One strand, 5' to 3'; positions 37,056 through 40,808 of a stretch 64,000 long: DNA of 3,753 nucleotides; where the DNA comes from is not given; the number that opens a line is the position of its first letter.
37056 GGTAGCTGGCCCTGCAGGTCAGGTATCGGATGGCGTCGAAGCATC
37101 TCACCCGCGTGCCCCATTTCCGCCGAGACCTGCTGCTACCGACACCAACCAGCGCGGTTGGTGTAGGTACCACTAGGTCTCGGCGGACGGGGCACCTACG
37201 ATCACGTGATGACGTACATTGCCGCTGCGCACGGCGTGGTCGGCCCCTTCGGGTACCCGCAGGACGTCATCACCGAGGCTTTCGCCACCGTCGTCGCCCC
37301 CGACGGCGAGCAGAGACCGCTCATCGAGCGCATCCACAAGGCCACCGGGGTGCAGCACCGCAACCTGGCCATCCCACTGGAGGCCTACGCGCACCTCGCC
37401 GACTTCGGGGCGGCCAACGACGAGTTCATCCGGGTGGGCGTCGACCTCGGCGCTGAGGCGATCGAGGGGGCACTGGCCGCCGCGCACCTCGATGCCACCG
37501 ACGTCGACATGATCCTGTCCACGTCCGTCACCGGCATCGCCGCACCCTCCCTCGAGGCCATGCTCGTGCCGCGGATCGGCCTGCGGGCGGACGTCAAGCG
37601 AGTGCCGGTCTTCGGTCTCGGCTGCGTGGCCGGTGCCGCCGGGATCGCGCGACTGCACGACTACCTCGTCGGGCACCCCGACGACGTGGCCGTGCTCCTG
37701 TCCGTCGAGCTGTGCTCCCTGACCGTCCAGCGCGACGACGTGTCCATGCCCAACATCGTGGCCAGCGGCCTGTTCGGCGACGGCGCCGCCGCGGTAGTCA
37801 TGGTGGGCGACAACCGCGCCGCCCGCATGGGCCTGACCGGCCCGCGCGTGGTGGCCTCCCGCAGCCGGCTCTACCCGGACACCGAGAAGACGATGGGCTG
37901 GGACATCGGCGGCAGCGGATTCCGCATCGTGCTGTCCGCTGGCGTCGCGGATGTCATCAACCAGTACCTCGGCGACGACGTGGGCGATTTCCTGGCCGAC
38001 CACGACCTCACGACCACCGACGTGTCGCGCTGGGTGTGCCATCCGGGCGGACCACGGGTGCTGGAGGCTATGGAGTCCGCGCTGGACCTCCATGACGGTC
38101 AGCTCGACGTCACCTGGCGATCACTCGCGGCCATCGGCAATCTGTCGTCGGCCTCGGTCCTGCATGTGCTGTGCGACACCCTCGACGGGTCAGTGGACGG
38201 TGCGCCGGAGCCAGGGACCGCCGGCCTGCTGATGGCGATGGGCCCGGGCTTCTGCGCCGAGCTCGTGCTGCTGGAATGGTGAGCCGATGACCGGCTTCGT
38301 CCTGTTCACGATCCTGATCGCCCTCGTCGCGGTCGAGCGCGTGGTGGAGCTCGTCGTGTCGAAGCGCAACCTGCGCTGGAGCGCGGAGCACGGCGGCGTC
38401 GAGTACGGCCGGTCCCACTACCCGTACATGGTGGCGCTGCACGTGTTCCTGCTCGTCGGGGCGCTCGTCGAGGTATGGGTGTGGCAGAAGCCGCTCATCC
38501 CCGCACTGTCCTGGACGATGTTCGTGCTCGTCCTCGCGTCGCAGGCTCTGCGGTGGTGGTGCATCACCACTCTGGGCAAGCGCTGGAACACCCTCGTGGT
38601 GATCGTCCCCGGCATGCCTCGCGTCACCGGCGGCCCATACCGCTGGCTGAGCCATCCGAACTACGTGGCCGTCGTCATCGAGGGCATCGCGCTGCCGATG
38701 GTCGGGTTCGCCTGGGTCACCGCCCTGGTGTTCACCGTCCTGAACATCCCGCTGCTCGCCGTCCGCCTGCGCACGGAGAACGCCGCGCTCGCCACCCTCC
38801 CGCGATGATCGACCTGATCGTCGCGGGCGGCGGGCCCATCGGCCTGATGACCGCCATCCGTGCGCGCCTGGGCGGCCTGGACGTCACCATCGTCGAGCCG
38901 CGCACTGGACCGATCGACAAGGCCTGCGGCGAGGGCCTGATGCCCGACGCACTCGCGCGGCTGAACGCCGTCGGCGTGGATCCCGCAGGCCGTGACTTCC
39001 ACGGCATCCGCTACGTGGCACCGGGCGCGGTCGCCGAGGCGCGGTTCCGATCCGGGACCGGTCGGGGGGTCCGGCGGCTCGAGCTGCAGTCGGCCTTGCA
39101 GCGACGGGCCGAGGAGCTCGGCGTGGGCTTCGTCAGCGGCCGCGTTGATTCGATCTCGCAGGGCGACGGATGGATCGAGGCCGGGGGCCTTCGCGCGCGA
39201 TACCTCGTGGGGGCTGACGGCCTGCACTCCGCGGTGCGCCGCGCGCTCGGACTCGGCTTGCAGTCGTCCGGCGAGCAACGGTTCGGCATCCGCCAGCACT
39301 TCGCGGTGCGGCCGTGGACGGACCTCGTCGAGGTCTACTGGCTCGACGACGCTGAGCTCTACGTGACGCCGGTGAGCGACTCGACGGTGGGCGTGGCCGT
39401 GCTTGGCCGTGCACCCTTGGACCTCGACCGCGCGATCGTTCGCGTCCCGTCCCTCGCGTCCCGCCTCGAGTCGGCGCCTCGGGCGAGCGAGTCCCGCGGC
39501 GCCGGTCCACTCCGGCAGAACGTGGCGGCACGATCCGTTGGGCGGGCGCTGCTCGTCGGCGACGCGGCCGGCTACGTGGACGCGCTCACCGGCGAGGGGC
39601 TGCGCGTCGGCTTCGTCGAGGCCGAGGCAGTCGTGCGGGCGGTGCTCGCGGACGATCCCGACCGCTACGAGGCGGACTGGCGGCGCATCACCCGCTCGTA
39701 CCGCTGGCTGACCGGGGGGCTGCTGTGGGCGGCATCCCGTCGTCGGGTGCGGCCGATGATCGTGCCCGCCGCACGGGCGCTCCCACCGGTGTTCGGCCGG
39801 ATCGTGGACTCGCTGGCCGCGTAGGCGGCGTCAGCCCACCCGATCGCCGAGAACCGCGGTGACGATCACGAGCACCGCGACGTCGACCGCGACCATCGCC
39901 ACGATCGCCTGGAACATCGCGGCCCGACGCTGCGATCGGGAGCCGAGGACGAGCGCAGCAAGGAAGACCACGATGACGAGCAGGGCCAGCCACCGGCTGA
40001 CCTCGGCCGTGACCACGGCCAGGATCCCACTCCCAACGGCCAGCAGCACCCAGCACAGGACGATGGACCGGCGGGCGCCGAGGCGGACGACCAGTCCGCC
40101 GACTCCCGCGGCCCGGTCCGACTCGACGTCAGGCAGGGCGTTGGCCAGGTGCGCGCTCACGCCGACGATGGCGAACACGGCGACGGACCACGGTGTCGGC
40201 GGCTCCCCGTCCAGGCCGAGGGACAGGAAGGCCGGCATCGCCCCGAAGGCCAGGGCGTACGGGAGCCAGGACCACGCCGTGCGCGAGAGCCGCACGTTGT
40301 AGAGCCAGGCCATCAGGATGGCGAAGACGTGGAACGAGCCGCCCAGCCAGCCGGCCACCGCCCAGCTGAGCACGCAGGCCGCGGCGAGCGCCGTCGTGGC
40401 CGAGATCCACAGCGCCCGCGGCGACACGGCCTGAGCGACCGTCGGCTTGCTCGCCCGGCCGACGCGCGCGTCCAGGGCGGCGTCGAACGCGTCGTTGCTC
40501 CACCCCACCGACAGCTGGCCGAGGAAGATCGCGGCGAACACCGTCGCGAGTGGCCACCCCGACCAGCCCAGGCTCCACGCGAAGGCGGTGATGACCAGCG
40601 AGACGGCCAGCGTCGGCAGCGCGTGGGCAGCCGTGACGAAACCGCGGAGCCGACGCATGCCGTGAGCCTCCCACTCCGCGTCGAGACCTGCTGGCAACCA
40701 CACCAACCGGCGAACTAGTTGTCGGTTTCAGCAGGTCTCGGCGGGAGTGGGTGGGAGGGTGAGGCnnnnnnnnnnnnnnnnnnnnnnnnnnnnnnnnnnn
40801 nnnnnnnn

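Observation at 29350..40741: Five copies of an exactly 61-nt imperfect palindrome in intergenic spacers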

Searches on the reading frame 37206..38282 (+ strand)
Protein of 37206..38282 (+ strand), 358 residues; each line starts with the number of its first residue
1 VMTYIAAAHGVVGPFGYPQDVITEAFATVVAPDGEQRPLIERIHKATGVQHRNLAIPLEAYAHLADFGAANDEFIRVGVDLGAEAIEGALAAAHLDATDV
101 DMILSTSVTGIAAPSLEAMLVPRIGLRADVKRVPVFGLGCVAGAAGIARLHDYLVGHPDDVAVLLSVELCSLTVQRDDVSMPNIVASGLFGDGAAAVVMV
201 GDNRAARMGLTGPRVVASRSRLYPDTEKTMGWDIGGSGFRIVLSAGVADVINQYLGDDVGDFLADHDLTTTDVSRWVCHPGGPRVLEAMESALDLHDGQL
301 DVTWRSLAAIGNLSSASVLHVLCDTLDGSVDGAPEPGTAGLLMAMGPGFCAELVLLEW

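Call 18: search_protein_families(library=pfam, proteins=[window:37206-38282:+])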
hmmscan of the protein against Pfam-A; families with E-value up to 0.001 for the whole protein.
window:37206-38282:+ (358 aa): 4 families
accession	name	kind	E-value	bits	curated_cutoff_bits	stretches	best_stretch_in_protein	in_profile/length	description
PF02797.21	Chal_sti_synt_C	-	9.4e-16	58.6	27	1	217-356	4-147/151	Chalcone and stilbene synthases, C-terminal domain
PF08392.18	FAE1_CUT1_RppA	-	7e-14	52.3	27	1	84-204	89-208/290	FAE1/Type III polyketide synthase-like protein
PF00195.25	Chal_sti_synt_N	-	1.4e-11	44.7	27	1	75-201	95-223/225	Chalcone and stilbene synthases, N-terminal domain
PF08541.16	ACP_syn_III_C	-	2e-07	31.5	26.6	1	263-358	1-90/90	3-Oxoacyl-[acyl-carrier-protein (ACP)] synthase III C terminal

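Call 53: find_homologous_proteins(query=window:37206-38282:+, max_evalue=1e-60)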
Query window:37206-38282:+ (358 aa): 7988 proteins with E <= 1e-60 among 8000 candidates; the best 120 are listed.
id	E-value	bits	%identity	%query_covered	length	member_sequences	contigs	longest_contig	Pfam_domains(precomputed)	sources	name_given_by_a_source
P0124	2.9e-231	785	100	100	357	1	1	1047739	PF02797.22,PF08541.17,PF08392.19,PF00195.26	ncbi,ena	-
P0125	5.5e-209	712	90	100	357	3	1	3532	PF02797.22,PF08541.17,PF08392.19,PF00195.26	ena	-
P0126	1.8e-202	690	89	100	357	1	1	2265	PF02797.22,PF08541.17,PF08392.19,PF00195.26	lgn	-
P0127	3.4e-201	686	87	100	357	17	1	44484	PF02797.22,PF08541.17,PF08392.19,PF00195.26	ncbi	-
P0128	6.5e-199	679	86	100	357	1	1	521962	PF02797.22,PF08541.17,PF08392.19,PF00195.26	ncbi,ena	-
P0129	4.3e-197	673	85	100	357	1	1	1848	PF02797.22,PF08541.17,PF08392.19,PF00195.26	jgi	jgi:alkylresorcinol/alkylpyrone synthase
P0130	1.2e-195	668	85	100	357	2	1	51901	PF02797.22,PF08541.17,PF08392.19,PF00195.26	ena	-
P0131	2.5e-195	667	83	100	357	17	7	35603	PF02797.22,PF08541.17,PF08392.19,PF00195.26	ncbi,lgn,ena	-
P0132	4.2e-195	666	84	100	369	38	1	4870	PF02797.22,PF08541.17,PF08392.19,PF00195.26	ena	-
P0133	1.7e-194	664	84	100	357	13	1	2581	PF02797.22,PF08541.17,PF08392.19,PF00195.26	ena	-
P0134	1.9e-194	664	84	100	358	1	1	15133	PF02797.22,PF08392.19,PF00195.26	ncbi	-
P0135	5.0e-193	659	82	100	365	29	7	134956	PF02797.22,PF08541.17,PF08392.19,PF00195.26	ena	-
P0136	1.9e-192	657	82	100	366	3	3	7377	PF02797.22,PF08541.17,PF08392.19,PF00195.26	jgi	-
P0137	3.9e-192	656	83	100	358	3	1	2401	PF02797.22,PF08541.17,PF08392.19,PF00195.26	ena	-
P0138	9.5e-192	655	81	100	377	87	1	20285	PF02797.22,PF08392.19,PF00195.26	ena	-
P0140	4.2e-191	653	83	100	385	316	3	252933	PF02797.22,PF08541.17,PF08392.19,PF00195.26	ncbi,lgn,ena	-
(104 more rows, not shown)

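Call 54: find_encoding_contigs(protein=P0128, flank=10000, max_places=3)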
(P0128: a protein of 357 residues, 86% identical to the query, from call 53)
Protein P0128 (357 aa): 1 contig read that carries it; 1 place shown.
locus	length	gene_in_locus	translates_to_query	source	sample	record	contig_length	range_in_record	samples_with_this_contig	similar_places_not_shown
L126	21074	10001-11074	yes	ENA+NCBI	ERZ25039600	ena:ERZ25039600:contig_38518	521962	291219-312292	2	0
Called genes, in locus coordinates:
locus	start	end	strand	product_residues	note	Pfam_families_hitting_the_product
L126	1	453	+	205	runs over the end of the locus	-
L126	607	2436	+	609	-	PF04960:Glutaminase, PF00027:cNMP_binding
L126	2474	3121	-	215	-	-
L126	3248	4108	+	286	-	PF00296:Bac_luciferase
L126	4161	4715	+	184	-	PF14117:DUF4287, PF08818:DUF1801 (weak)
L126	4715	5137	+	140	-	PF12120:Arr-ms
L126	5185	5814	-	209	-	-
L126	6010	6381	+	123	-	PF00903:Glyoxalase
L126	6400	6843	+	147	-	PF04075:F420H2_quin_red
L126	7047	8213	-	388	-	PF06772:LtrA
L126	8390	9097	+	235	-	-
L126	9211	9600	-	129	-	PF06803:DUF1232 (weak)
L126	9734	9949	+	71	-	PF10041:DUF2277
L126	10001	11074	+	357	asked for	PF08392:FAE1_CUT1_RppA, PF00195:Chal_sti_synt_N, PF02797:Chal_sti_synt_C, PF08541:ACP_syn_III_C (weak)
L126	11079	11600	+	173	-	PF04191:PEMT (weak), PF04140:ICMT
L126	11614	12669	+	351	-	PF01266:DAO (weak), PF01494:FAD_binding_3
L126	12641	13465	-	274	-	PF01040:UbiA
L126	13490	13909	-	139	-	-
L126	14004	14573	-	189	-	PF00565:SNase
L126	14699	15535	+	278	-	PF03976:PPK2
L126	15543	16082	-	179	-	PF12867:DinB_2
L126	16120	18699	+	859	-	PF00916:Sulfate_transp, PF01740:STAS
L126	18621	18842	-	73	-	PF12728:HTH_17, PF13411:MerR_1 (weak), PF00376:MerR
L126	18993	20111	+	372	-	PF02812:ELFV_dehydrog_N, PF13241:NAD_binding_7 (weak), PF00208:ELFV_dehydrog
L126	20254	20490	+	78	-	PF11273:DUF3073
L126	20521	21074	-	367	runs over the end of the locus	PF00586:AIRS, PF02769:AIRS_C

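Call 55: find_encoding_contigs(protein=P0127, flank=10000, max_places=3)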
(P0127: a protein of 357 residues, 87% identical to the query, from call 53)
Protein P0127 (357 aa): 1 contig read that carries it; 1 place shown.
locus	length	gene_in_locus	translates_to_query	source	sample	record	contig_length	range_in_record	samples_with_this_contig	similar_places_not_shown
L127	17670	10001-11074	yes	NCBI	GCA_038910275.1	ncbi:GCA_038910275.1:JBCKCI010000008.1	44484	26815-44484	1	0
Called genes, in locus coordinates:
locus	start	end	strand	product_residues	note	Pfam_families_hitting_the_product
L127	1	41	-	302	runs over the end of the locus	PF07883:Cupin_2 (faint)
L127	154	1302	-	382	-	-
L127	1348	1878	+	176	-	PF13671:AAA_33 (weak), PF13207:AAA_17 (weak), PF13238:AAA_18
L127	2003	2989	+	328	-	PF00294:PfkB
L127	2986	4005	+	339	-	PF00356:LacI, PF00532:Peripla_BP_1, PF13407:Peripla_BP_4, PF13377:Peripla_BP_3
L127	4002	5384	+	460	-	PF00370:FGGY_N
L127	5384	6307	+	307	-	PF01791:DeoC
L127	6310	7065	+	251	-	PF00005:ABC_tran, PF02463:SMC_N (faint), PF13304:AAA_21 (faint)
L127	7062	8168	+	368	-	PF02653:BPD_transp_2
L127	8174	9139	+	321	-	PF00532:Peripla_BP_1, PF13407:Peripla_BP_4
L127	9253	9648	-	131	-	-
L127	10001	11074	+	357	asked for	PF00195:Chal_sti_synt_N, PF08392:FAE1_CUT1_RppA, PF02797:Chal_sti_synt_C, PF08541:ACP_syn_III_C (weak)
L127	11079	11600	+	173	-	PF04191:PEMT (weak), PF04140:ICMT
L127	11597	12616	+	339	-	PF01266:DAO (weak), PF01494:FAD_binding_3 (weak)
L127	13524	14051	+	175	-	PF00665:rve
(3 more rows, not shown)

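Call 56: find_encoding_contigs(protein=P0125, flank=10000, max_places=3)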
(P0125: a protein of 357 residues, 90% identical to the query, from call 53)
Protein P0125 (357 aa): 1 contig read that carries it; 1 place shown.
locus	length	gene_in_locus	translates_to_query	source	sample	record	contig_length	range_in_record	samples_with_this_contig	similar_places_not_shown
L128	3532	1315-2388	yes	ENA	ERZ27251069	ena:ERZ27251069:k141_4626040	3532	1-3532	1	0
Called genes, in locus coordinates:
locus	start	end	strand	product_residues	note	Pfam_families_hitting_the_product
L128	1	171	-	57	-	?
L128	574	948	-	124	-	PF06803:DUF1232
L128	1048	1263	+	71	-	PF10041:DUF2277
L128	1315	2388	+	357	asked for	PF00195:Chal_sti_synt_N, PF08541:ACP_syn_III_C (faint), PF08392:FAE1_CUT1_RppA, PF02797:Chal_sti_synt_C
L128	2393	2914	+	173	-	PF04191:PEMT (weak), PF04140:ICMT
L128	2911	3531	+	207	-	?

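Call 59: find_encoding_contigs(protein=P0130, flank=10000, max_places=3)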
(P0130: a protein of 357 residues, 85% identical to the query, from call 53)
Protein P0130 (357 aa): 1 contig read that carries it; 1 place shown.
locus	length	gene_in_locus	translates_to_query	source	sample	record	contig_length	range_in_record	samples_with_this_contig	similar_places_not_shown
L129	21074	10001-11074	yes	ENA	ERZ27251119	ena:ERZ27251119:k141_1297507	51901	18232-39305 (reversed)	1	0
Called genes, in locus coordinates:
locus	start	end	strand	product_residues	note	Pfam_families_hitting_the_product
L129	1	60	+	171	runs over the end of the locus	-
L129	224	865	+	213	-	PF16316:DUF4956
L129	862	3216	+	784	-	-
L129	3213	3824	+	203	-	PF09359:VTC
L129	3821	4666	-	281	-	-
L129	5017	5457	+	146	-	PF04075:F420H2_quin_red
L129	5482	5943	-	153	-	-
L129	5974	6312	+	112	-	PF03551:PadR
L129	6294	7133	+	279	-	-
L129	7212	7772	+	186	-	PF01872:RibD_C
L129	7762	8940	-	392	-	PF06772:LtrA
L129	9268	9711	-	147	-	PF06803:DUF1232 (weak)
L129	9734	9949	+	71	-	PF10041:DUF2277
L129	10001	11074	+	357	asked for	PF08392:FAE1_CUT1_RppA, PF00195:Chal_sti_synt_N, PF02797:Chal_sti_synt_C, PF08541:ACP_syn_III_C (weak)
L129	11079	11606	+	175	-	PF04140:ICMT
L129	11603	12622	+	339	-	PF01266:DAO (faint), PF01494:FAD_binding_3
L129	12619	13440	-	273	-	PF01040:UbiA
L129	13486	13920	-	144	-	-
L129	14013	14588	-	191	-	PF00565:SNase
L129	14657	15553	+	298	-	PF03976:PPK2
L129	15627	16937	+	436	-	PF00565:SNase (weak), PF00932:LTD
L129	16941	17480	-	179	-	PF12867:DinB_2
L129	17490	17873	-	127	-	PF12680:SnoaL_2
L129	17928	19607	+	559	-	PF00916:Sulfate_transp, PF16983:MFS_MOT1 (weak), PF01740:STAS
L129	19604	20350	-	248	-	PF01553:Acyltransferase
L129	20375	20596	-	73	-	PF12728:HTH_17, PF13411:MerR_1 (weak), PF00376:MerR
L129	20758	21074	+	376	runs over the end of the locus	PF02812:ELFV_dehydrog_N, PF02826:2-Hacid_dh_C (weak), PF13241:NAD_binding_7 (weak), PF00208:ELFV_dehydrog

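Call 60: find_encoding_contigs(protein=P0140, flank=10000, max_places=3)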
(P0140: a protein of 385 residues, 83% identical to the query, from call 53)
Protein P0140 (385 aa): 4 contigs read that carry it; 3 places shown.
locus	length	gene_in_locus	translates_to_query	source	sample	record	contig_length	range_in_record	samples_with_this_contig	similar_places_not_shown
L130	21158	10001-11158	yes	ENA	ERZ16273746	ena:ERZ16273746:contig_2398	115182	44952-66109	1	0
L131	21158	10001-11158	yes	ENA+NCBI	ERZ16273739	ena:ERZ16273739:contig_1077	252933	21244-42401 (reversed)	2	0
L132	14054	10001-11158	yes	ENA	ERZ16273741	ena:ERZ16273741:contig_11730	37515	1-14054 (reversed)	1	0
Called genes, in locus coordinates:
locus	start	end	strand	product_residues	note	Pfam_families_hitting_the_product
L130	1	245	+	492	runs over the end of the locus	PF00171:Aldedh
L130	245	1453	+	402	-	PF02515:CoA_transf_3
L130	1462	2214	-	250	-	PF00106:adh_short, PF08659:KR, PF13561:adh_short_C2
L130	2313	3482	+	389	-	PF02771:Acyl-CoA_dh_N, PF21343:ACAD9-ACADV_C (faint), PF02770:Acyl-CoA_dh_M, PF00441:Acyl-CoA_dh_1, PF08028:Acyl-CoA_dh_2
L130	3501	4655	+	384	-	PF02771:Acyl-CoA_dh_N, PF02770:Acyl-CoA_dh_M, PF00441:Acyl-CoA_dh_1, PF22924:ACOX_C_alpha1 (faint), PF08028:Acyl-CoA_dh_2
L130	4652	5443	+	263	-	PF04909:Amidohydro_2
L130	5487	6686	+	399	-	PF00108:Thiolase_N, PF02803:Thiolase_C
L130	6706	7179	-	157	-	PF19315:MC_hydratase, PF01575:MaoC_dehydratas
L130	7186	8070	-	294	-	PF03328:HpcH_HpaI, PF15617:C-C_Bond_Lyase (faint)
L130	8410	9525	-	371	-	PF00083:Sugar_tr, PF05631:MFS_5, PF07690:MFS_1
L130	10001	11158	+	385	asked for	PF00195:Chal_sti_synt_N, PF08541:ACP_syn_III_C (faint), PF08392:FAE1_CUT1_RppA, PF02797:Chal_sti_synt_C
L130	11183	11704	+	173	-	PF04140:ICMT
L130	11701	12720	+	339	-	PF01266:DAO (faint), PF01494:FAD_binding_3 (faint)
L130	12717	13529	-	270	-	PF01040:UbiA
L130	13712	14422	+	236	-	-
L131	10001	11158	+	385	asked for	PF00195:Chal_sti_synt_N, PF08541:ACP_syn_III_C (faint), PF08392:FAE1_CUT1_RppA, PF02797:Chal_sti_synt_C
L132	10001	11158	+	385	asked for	PF00195:Chal_sti_synt_N, PF08541:ACP_syn_III_C (faint), PF08392:FAE1_CUT1_RppA, PF02797:Chal_sti_synt_C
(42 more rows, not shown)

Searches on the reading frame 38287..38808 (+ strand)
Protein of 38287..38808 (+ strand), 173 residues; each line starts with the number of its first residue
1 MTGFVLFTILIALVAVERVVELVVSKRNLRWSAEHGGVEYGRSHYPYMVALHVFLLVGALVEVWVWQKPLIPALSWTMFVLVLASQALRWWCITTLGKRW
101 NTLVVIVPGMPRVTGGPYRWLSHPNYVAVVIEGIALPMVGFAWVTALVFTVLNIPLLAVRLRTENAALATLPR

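Call 18: search_protein_families(library=pfam, proteins=[window:38287-38808:+])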
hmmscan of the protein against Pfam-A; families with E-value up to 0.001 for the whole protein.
window:38287-38808:+ (173 aa): 2 families
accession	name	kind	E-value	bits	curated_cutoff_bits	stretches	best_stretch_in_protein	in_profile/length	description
PF04140.19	ICMT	-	3.4e-25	88.7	24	1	80-169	3-94/95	Isoprenylcysteine carboxyl methyltransferase (ICMT) family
PF04191.18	PEMT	-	1.2e-05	26.1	25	1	80-168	8-98/105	Phospholipid methyltransferase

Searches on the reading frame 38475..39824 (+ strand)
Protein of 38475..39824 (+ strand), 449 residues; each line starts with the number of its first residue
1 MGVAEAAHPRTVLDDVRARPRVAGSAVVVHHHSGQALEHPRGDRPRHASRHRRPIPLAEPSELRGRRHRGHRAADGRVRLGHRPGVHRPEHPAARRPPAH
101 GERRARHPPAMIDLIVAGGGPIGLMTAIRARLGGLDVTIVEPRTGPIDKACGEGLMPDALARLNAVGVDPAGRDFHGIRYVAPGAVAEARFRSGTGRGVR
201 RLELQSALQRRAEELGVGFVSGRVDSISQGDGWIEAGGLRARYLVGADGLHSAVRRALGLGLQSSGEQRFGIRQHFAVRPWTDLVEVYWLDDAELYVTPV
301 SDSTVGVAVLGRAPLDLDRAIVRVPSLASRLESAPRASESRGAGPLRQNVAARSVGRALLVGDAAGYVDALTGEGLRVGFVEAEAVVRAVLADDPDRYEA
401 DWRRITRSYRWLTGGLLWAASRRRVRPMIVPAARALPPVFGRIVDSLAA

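Call 29: search_protein_families(library=pfam, proteins=[window:38475-39824:+], max_evalue=0.01)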
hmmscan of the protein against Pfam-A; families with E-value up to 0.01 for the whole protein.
window:38475-39824:+ (449 aa): 5 families
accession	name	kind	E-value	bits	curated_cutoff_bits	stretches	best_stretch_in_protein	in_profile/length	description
PF01494.25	FAD_binding_3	-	1.1e-13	51.6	22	2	239-385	148-313/349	FAD binding domain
PF01266.30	DAO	-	6.4e-07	29.6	27.9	2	198-303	145-263/353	FAD dependent oxidoreductase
PF03486.20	HI0933_like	-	0.0032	17.4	50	1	113-149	2-38/244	HI0933-like protein Rossmann domain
PF07992.20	Pyr_redox_2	-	0.0039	17.1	26.1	1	112-168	143-198/291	Pyridine nucleotide-disulphide oxidoreductase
PF00070.33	Pyr_redox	-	0.006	17.5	22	0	114-150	2-41/82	Pyridine nucleotide-disulphide oxidoreductase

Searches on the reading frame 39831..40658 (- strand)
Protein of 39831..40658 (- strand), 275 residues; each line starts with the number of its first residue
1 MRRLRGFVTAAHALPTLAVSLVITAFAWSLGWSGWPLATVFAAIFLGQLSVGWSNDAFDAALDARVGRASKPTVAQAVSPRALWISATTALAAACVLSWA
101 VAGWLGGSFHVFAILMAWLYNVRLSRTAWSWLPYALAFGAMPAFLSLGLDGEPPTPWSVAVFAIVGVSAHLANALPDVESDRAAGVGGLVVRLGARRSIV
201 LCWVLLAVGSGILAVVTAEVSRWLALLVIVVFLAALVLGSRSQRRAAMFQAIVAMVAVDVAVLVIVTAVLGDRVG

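Call 18: search_protein_families(library=pfam, proteins=[window:39831-40658:-])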
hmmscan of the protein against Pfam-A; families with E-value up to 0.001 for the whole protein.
window:39831-40658:- (275 aa): 1 family
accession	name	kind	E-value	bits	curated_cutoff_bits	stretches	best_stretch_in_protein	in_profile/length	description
PF01040.23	UbiA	-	1.8e-24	86.8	34.2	1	21-241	5-230/250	UbiA prenyltransferase family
